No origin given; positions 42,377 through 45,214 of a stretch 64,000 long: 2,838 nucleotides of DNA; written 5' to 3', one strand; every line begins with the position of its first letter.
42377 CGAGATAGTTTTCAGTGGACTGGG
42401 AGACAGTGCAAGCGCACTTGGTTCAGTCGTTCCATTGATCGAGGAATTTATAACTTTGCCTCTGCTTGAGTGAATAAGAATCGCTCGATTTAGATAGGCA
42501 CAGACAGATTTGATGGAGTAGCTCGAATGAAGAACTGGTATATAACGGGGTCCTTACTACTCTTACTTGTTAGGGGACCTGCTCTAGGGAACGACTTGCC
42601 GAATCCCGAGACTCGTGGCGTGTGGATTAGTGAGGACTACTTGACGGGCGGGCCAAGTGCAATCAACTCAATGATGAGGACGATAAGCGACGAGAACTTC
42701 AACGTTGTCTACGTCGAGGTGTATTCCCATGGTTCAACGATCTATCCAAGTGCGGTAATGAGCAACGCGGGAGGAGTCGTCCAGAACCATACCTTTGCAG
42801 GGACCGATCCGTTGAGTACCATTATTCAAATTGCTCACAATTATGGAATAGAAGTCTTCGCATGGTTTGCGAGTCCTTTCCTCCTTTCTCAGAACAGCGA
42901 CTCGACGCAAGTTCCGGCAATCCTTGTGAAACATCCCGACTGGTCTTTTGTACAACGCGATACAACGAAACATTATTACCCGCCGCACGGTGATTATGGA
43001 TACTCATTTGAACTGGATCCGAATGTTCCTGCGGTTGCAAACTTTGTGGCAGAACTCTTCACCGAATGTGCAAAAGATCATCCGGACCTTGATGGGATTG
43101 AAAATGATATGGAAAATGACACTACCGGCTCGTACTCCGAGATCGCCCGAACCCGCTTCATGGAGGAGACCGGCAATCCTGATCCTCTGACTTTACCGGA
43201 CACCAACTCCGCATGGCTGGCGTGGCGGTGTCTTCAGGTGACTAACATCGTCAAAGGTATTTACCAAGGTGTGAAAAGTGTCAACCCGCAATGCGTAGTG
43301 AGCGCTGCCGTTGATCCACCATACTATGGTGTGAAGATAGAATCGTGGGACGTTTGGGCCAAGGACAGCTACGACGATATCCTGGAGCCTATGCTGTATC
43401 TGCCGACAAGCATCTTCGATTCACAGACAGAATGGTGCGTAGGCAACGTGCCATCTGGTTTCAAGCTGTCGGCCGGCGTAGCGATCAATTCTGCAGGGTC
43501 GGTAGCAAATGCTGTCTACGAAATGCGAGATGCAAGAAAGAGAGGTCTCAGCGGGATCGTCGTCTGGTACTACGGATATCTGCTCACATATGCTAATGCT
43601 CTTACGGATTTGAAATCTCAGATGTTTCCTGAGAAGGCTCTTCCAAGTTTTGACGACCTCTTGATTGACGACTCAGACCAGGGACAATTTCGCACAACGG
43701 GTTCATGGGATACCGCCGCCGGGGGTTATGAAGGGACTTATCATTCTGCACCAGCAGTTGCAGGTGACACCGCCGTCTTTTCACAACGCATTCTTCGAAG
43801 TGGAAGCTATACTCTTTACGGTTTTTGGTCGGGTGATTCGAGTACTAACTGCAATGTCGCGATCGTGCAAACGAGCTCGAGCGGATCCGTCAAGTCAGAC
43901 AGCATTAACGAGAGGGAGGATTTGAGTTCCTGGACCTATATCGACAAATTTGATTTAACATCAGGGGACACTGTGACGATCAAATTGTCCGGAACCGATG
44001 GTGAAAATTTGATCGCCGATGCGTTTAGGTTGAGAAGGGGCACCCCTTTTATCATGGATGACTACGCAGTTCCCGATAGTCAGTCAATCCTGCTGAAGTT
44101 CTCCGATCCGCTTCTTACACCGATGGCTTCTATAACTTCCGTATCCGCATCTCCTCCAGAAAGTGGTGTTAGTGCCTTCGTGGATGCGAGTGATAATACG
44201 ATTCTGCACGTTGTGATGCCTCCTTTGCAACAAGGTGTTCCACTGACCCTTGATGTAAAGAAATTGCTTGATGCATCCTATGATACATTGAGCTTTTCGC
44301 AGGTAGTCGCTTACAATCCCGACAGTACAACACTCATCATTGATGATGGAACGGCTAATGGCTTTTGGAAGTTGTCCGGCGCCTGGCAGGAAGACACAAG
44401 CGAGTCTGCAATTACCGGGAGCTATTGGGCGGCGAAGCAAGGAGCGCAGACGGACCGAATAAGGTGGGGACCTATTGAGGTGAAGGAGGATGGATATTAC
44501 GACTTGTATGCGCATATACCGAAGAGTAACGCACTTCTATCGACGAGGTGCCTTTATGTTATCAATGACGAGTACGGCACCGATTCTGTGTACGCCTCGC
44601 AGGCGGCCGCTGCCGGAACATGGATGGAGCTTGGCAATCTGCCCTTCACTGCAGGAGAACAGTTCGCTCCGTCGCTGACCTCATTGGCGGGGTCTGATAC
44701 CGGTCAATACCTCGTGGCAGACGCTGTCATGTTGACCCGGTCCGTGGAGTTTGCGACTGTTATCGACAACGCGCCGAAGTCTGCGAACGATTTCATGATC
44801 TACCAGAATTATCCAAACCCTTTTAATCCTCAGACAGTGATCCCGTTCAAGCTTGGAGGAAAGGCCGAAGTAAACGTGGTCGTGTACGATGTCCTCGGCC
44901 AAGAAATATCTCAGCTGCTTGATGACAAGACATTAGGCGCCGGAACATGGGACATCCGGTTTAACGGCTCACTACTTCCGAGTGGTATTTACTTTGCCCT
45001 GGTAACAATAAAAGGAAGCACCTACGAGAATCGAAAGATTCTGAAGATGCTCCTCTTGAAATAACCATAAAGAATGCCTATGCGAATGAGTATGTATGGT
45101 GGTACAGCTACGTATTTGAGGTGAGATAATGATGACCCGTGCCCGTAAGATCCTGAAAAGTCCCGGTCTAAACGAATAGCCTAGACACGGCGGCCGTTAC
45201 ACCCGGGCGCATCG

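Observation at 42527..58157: Array of three GHL10-like TIM-barrel proteins alternating with three RCC1 beta-propeller proteins, all six being T9SS cargo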

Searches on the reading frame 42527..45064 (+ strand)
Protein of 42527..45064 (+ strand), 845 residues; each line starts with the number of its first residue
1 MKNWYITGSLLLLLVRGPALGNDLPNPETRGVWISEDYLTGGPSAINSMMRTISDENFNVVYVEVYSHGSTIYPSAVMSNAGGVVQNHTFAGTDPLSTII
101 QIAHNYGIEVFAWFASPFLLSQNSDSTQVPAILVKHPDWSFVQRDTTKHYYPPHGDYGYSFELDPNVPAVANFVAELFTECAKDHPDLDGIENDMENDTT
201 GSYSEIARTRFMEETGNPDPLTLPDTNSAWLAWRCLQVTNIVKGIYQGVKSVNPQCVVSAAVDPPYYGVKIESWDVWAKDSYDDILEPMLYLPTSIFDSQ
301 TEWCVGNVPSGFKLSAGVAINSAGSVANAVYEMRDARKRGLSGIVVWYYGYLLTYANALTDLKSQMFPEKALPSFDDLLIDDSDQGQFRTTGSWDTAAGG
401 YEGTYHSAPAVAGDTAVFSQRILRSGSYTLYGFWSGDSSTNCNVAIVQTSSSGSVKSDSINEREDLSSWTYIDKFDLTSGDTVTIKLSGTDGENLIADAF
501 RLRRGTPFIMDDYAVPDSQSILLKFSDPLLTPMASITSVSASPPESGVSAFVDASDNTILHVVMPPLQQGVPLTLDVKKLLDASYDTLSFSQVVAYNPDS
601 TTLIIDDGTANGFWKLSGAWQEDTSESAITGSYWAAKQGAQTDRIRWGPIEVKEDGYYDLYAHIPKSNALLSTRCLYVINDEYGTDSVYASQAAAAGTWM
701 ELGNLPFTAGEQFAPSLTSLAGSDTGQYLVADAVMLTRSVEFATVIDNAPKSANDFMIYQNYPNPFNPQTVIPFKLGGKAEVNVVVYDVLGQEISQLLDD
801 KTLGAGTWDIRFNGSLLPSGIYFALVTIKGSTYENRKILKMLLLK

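Call 3: search_protein_families(library=pfam, proteins=[window:42527-45064:+], max_evalue=0.01)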
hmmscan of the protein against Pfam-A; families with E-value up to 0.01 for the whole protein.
window:42527-45064:+ (845 aa): 4 families
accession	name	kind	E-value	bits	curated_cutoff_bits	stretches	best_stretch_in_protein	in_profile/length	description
PF25275.1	Golvesin_C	-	5e-34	117.6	31.6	2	607-738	4-132/132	Golvesin C-terminal domain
PF02638.21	GHL10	-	1.5e-26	93.7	27.9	1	29-293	2-263/311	Glycosyl hydrolase-like 10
PF18962.6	Por_Secre_tail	-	2e-07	31.6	27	1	762-837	2-72/75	Secretion system C-terminal sorting domain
PF14871.12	GHL6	-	0.0012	19.5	35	1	66-191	23-128/132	Hypothetical glycosyl hydrolase 6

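Call 4: search_protein_families(library=ncbifam, proteins=[window:42527-45064:+], max_evalue=0.01)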
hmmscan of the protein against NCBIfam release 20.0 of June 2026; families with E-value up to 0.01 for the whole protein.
window:42527-45064:+ (845 aa): 4 families
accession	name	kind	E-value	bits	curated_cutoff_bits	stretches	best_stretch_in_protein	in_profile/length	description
NF052323.1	T9SSA_dep_M6i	equivalog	2.1e-10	39.2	600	1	759-842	959-1040/1043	T9SS-dependent M6-like inactivated metalloprotease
TIGR04183.1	Por_Secre_tail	domain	2e-08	34.1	23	1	762-840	2-71/72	T9SS type A sorting domain-containing protein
NF038113.1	T9SSA_dep_M36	equivalog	0.00058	18.1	885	1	758-836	792-865/869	T9SS-dependent M36 family metallopeptidase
NF033707.1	T9SS_sortase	equivalog_domain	0.0037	14.9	420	1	759-842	999-1093/1095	type IX secretion system sortase PorU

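Call 9: search_solved_structures(query=window:42527-45064:+, max_evalue=1, show_alignments=2)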
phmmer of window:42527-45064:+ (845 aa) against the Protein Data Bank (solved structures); distinct sequences matched with E-value up to 1: 1.
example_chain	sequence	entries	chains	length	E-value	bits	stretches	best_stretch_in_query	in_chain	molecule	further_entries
5oq2_A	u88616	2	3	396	9.1e-05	23.7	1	28-293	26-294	Cwp19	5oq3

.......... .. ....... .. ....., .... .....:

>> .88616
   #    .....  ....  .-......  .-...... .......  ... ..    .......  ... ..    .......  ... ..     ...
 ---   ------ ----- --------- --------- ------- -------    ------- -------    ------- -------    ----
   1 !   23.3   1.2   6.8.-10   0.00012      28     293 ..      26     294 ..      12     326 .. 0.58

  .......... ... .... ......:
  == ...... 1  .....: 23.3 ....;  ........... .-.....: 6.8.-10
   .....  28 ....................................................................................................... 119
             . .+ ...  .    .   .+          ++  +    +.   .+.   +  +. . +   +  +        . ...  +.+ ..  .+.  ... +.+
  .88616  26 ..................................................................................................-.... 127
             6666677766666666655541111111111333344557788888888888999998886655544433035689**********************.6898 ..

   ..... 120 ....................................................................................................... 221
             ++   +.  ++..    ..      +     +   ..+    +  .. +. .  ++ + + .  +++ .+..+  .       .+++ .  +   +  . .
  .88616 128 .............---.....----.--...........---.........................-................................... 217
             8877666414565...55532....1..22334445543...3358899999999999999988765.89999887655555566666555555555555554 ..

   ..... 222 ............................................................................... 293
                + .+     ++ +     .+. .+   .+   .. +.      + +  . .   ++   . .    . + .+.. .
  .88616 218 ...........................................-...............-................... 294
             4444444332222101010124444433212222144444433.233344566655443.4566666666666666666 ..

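Call 13: find_encoding_contigs(protein=window:42527-45064:+, flank=10000, max_places=5)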
Protein window:42527-45064:+ (845 aa): 7 contigs read that carry it; 4 places shown.
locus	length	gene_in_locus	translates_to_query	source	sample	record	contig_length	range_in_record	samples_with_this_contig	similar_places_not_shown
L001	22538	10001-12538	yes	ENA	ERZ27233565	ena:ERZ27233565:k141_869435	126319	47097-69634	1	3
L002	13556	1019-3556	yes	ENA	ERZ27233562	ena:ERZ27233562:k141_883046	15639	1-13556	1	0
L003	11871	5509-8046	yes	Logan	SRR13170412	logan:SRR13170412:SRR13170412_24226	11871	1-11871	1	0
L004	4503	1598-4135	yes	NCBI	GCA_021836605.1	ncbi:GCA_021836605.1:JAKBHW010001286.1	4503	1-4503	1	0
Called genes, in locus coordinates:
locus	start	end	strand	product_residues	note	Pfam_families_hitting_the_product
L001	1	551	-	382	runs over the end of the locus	PF13439:Glyco_transf_4, PF13477:Glyco_trans_4_2, PF13579:Glyco_trans_4_4, PF00534:Glycos_transf_1, PF13692:Glyco_trans_1_4, PF20706:GT4-conflict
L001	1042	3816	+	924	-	-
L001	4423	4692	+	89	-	-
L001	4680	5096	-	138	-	-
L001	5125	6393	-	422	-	PF07221:GlcNAc_2-epim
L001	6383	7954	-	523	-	PF00474:SSF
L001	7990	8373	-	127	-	PF16011:CBM9_2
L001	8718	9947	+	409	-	PF01047:MarR (faint), PF00480:ROK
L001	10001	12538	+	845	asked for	PF02638:GHL10, PF25275:Golvesin_C, PF18962:Por_Secre_tail (weak)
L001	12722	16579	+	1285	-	PF25390:WD40_RLD, PF25390:WD40_RLD, PF00415:RCC1, PF00415:RCC1, PF00415:RCC1, PF13540:RCC1_2, PF25390:WD40_RLD, PF00415:RCC1, +15 more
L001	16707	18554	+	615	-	PF20082:DUF6476 (faint), PF25390:WD40_RLD, PF25390:WD40_RLD, PF00415:RCC1, PF13540:RCC1_2, PF00415:RCC1, PF13540:RCC1_2, PF18962:Por_Secre_tail, +1 more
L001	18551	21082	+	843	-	PF02638:GHL10, PF25275:Golvesin_C, PF18962:Por_Secre_tail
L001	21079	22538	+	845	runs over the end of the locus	PF02638:GHL10, PF25275:Golvesin_C, PF18962:Por_Secre_tail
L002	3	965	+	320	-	?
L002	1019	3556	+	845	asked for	PF02638:GHL10, PF25275:Golvesin_C, PF18962:Por_Secre_tail (weak)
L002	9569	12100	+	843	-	PF02638:GHL10, PF25275:Golvesin_C, PF18962:Por_Secre_tail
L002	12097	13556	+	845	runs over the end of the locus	PF02638:GHL10, PF25275:Golvesin_C, PF18962:Por_Secre_tail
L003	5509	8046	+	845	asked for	PF02638:GHL10, PF25275:Golvesin_C, PF18962:Por_Secre_tail (weak)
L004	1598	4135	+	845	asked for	PF02638:GHL10, PF25275:Golvesin_C, PF18962:Por_Secre_tail (weak)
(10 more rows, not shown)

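Call 15: find_homologous_proteins(query=window:42527-45064:+, max_evalue=1e-10)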
Query window:42527-45064:+ (845 aa): 78 proteins with E <= 1e-10 among 8000 candidates.
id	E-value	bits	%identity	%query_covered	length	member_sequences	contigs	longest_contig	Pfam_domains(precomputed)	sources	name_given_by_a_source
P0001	0.0e+0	1941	100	100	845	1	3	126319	PF02638.22,PF25275.2,PF18962.8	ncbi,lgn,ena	-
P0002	0.0e+0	1449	73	100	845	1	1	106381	PF02638.22,PF25275.2,PF18962.8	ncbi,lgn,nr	ncbi:MAG: family 10 glycosylhydrolase [Bacteroidetes bacterium]|nr:family 10 glycosylhydrolase [Bact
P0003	0.0e+0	1381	69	100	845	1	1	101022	PF02638.22,PF25275.2,PF18962.8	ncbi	-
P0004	0.0e+0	1352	69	100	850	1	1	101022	PF02638.22,PF25275.2,PF18962.8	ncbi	-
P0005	0.0e+0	1332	66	100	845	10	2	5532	PF02638.22,PF25275.2,PF18962.8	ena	-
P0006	0.0e+0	1316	67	98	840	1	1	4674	PF02638.22,PF25275.2,PF18962.8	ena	-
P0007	0.0e+0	1260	65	100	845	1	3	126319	PF02638.22,PF25275.2,PF18962.8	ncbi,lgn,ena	-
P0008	0.0e+0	1260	64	100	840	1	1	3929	PF02638.22,PF25275.2,PF18962.8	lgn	-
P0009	0.0e+0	1162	60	100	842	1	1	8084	PF02638.22,PF25275.2,PF18962.8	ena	-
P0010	0.0e+0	1142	59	100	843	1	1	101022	PF14871.13,PF02638.22,PF25275.2,PF18962.8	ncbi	-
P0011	0.0e+0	1137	58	100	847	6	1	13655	PF02638.22,PF25275.2,PF18962.8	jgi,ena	jgi:uncharacterized lipoprotein YddW (UPF0748 family)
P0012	0.0e+0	1121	57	100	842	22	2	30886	PF02638.22,PF25275.2,PF18962.8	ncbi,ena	-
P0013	0.0e+0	1114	58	97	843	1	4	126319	PF02638.22,PF25275.2,PF18962.8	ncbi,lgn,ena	-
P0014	0.0e+0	1049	56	98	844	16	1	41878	PF02638.22,PF25275.2,PF18962.8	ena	-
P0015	0.0e+0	1012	54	100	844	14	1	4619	PF02638.22,PF25275.2,PF18962.8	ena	-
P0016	3.3e-298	1009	54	97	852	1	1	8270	PF02638.22,PF25275.2,PF18962.8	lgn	-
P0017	3.9e-297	1006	55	100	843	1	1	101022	PF02638.22,PF25275.2,PF18962.8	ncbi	-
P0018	4.2e-296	1002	55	98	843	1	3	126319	PF02638.22,PF25275.2,PF18962.8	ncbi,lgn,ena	-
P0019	6.2e-284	962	51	99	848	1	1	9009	PF02638.22,PF25275.2,PF18962.8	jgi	jgi:uncharacterized lipoprotein YddW (UPF0748 family)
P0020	4.8e-276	936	52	100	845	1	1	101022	PF02638.22,PF25275.2,PF18962.8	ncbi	-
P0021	6.2e-276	936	49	97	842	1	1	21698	PF02638.22,PF25275.2,PF18962.8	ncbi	-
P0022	2.9e-275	933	48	100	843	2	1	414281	PF02638.22,PF25275.2,PF18962.8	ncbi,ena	-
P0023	8.0e-274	929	51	99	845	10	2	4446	PF02638.22,PF25275.2,PF18962.8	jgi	jgi:uncharacterized lipoprotein YddW (UPF0748 family)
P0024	1.1e-273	928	50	99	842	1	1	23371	PF02638.22,PF25275.2,PF18962.8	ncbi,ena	-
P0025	5.6e-271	919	51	100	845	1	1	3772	PF02638.22,PF25275.2,PF18962.8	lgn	-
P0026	3.6e-269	913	51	99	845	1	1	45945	PF02638.22,PF25275.2,PF18962.8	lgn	-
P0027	2.9e-266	904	49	97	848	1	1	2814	PF02638.22,PF25275.2,PF18962.8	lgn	-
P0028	2.8e-261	887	48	99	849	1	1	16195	PF02638.22,PF25275.2,PF18962.8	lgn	-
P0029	3.4e-260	884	50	96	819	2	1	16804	PF02638.22,PF25275.2,PF18962.8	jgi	jgi:uncharacterized lipoprotein YddW (UPF0748 family)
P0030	6.0e-258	876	47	99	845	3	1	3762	PF02638.22,PF25275.2,PF18962.8,PF13200.13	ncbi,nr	ncbi:MAG TPA: family 10 glycosylhydrolase [Ignavibacteriales bacterium]|nr:family 10 glycosylhydrola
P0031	1.4e-256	872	48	98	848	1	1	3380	PF02638.22,PF25275.2,PF18962.8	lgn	-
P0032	8.2e-256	869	48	99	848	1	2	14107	PF02638.22,PF25275.2,PF18962.8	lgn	-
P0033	9.7e-255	866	48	99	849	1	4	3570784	PF14871.13,PF02638.22,PF25275.2,PF18962.8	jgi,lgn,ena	-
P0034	2.5e-252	858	49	97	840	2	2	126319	PF02638.22,PF25275.2,PF18962.8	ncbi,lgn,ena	-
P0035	1.4e-251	855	48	97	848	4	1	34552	PF02638.22,PF25275.2,PF18962.8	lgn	-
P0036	6.5e-241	820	47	98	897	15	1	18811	PF02638.22,PF25275.2,PF18962.8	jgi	jgi:uncharacterized lipoprotein YddW (UPF0748 family)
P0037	5.9e-239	813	45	99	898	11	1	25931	PF14871.13,PF02638.22,PF25275.2,PF18962.8,PF13200.13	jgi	-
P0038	1.2e-237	809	46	100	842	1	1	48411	PF14871.13,PF02638.22,PF25275.2,PF18962.8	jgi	jgi:uncharacterized lipoprotein YddW (UPF0748 family)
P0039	2.0e-237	808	44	99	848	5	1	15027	PF02638.22,PF25275.2,PF18962.8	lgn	-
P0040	4.9e-237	807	47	97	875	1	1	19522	PF02638.22,PF25275.2,PF18962.8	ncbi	-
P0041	7.8e-236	803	44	100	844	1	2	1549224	PF02638.22,PF25275.2,PF18962.8,PF13860.13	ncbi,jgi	-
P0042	9.1e-236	803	47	97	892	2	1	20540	PF14871.13,PF02638.22,PF25275.2,PF18962.8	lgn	-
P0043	1.0e-235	803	46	98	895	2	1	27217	PF14871.13,PF02638.22,PF25275.2,PF18962.8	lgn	-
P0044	1.2e-235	802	65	59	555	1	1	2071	PF02638.22,PF25275.2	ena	-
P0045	4.0e-235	801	46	99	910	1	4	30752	PF02638.22,PF25275.2,PF18962.8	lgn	-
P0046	1.7e-234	799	45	98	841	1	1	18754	PF14871.13,PF02638.22,PF25275.2,PF18962.8,PF13200.13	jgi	jgi:uncharacterized lipoprotein YddW (UPF0748 family)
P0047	2.0e-234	798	46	100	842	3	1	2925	PF14871.13,PF02638.22,PF25275.2,PF18962.8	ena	-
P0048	5.2e-234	797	48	97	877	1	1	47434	PF02638.22,PF25275.2,PF18962.8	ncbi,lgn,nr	ncbi:MAG: family 10 glycosylhydrolase [Bacteroidetes bacterium]|nr:family 10 glycosylhydrolase [Bact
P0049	7.7e-231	786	43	100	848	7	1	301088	PF02638.22,PF25275.2,PF18962.8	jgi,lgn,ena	-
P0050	1.3e-230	786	46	99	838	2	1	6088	PF02638.22,PF25275.2,PF18962.8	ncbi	-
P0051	4.0e-229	781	44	100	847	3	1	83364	PF02638.22,PF25275.2,PF18962.8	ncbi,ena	-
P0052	8.6e-229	780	46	100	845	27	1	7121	PF02638.22,PF25275.2,PF18962.8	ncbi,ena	-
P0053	2.8e-228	778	46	97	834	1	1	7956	PF02638.22,PF25275.2,PF18962.8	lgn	-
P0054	2.9e-227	775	45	98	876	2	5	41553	PF02638.22,PF25275.2,PF18962.8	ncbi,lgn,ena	-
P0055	8.8e-227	773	45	98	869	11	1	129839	PF02638.22,PF25275.2,PF18962.8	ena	-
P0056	6.1e-226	770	43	99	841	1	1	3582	PF14871.13,PF02638.22,PF25275.2,PF18962.8,PF13200.13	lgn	-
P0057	8.3e-225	767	45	100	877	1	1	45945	PF14871.13,PF02638.22,PF25275.2,PF18962.8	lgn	-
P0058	8.0e-223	760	44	97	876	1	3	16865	PF02638.22,PF25275.2,PF18962.8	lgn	-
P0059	2.2e-222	759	44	99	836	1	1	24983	PF02638.22,PF25275.2,PF18962.8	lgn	-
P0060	5.2e-221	754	44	98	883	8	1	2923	PF02638.22,PF25275.2,PF18962.8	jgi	-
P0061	7.9e-220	750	53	70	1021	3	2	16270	PF02638.22,PF25275.2,PF18962.8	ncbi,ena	-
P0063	9.3e-217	740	42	98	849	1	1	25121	PF02638.22,PF25275.2,PF18962.8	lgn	-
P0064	1.8e-214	732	61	63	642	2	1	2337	PF02638.22,PF25275.2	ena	-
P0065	3.8e-181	622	56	58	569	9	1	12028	PF02638.22,PF25275.2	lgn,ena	-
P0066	1.0e-177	611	56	57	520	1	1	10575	PF02638.22,PF25275.2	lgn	-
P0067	3.4e-175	602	55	58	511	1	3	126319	PF02638.22,PF25275.2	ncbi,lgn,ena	-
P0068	1.9e-174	600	55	57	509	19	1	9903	PF02638.22,PF25275.2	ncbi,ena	-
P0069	3.5e-173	596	54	58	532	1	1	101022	PF02638.22,PF25275.2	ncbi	-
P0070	4.0e-173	596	50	62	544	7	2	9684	PF02638.22,PF25275.2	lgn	-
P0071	6.2e-167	575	52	58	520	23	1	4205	PF02638.22,PF25275.2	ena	-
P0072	1.0e-125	439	33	98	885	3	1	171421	PF02638.22,PF25275.2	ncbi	ncbi:MAG: golvesin C-terminal-like domain-containing protein [Candidatus Oleimicrobiaceae bacterium]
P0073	4.6e-115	403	48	49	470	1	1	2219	PF14871.13,PF02638.22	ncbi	ncbi:MAG: glycoside hydrolase family 10 protein, partial [Candidatus Kryptoniota bacterium]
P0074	3.4e-93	331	30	97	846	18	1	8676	PF02638.22,PF25275.2,PF18962.8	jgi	-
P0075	6.1e-73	264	29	91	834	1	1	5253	PF02638.22,PF25275.2,PF18962.8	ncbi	-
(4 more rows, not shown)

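Call 16: find_encoding_contigs(protein=P0018, flank=10000, max_places=2)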
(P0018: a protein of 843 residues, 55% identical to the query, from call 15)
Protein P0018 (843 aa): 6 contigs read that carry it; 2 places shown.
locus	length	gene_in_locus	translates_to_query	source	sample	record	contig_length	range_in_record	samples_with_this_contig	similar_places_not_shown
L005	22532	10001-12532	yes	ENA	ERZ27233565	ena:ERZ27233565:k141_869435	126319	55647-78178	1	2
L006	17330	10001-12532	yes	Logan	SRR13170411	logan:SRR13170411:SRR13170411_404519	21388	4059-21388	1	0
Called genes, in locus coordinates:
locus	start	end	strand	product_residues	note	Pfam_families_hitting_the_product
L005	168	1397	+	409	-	PF01047:MarR (faint), PF00480:ROK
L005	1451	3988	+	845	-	PF02638:GHL10, PF25275:Golvesin_C, PF18962:Por_Secre_tail (weak)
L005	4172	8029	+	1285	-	PF25390:WD40_RLD, PF25390:WD40_RLD, PF00415:RCC1, PF00415:RCC1, PF00415:RCC1, PF13540:RCC1_2, PF25390:WD40_RLD, PF00415:RCC1, +15 more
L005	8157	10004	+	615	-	PF20082:DUF6476 (faint), PF25390:WD40_RLD, PF25390:WD40_RLD, PF00415:RCC1, PF13540:RCC1_2, PF00415:RCC1, PF13540:RCC1_2, PF18962:Por_Secre_tail, +1 more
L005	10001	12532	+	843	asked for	PF02638:GHL10, PF25275:Golvesin_C, PF18962:Por_Secre_tail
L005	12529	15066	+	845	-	PF02638:GHL10, PF25275:Golvesin_C, PF18962:Por_Secre_tail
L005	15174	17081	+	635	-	PF25390:WD40_RLD, PF25390:WD40_RLD, PF00415:RCC1, PF13540:RCC1_2, PF00415:RCC1, PF13540:RCC1_2, PF00415:RCC1, PF18962:Por_Secre_tail, +3 more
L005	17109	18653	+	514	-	PF04185:Phosphoesterase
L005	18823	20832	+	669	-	PF00890:FAD_binding_2 (weak), PF12831:FAD_oxidored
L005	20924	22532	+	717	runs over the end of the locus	-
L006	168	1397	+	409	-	PF01047:MarR (faint), PF00480:ROK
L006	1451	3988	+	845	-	PF02638:GHL10, PF25275:Golvesin_C, PF18962:Por_Secre_tail (weak)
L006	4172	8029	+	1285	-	PF25390:WD40_RLD, PF25390:WD40_RLD, PF00415:RCC1, PF00415:RCC1, PF00415:RCC1, PF13540:RCC1_2, PF25390:WD40_RLD, PF00415:RCC1, +15 more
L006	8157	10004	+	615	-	PF20082:DUF6476 (faint), PF25390:WD40_RLD, PF25390:WD40_RLD, PF00415:RCC1, PF13540:RCC1_2, PF00415:RCC1, PF13540:RCC1_2, PF18962:Por_Secre_tail, +1 more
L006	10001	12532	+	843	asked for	PF02638:GHL10, PF25275:Golvesin_C, PF18962:Por_Secre_tail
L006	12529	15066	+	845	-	PF02638:GHL10, PF25275:Golvesin_C, PF18962:Por_Secre_tail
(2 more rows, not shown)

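Call 17: find_encoding_contigs(protein=P0034, flank=10000, max_places=2)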
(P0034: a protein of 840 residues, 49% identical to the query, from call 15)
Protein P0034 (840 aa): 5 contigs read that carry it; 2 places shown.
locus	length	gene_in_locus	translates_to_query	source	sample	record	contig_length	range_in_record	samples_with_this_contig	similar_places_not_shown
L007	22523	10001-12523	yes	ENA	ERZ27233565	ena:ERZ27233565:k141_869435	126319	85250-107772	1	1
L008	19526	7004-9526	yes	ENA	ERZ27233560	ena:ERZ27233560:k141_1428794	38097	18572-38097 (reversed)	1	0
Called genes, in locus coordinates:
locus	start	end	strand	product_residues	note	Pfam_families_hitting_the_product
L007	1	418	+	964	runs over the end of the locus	PF13620:CarboxypepD_reg, PF13715:CarbopepD_reg_2, PF07715:Plug, PF00593:TonB_dep_Rec_b-barrel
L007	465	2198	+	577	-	PF18962:Por_Secre_tail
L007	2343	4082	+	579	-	PF18962:Por_Secre_tail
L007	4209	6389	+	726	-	PF09992:NAGPA, PF13860:FlgD_ig (faint), PF18962:Por_Secre_tail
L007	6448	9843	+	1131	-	PF08450:SGL (faint), PF15416:DUF4623, PF18962:Por_Secre_tail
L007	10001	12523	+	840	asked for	PF02638:GHL10, PF25275:Golvesin_C, PF18962:Por_Secre_tail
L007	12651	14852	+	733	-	PF14488:DUF4434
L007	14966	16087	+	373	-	-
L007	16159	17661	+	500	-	PF16401:DUF5009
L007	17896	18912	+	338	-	PF09992:NAGPA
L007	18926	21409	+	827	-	PF13802:Gal_mutarotas_2, PF01055:Glyco_hydro_31_2nd, PF21365:Glyco_hydro_31_3rd, PF17137:DUF5110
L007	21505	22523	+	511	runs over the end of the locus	PF02638:GHL10, PF25275:Golvesin_C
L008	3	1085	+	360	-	?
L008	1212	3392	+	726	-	PF09992:NAGPA, PF13860:FlgD_ig (faint), PF18962:Por_Secre_tail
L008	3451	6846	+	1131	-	PF08450:SGL (faint), PF15416:DUF4623, PF18962:Por_Secre_tail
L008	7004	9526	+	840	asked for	PF02638:GHL10, PF25275:Golvesin_C, PF18962:Por_Secre_tail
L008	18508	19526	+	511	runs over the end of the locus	PF02638:GHL10, PF25275:Golvesin_C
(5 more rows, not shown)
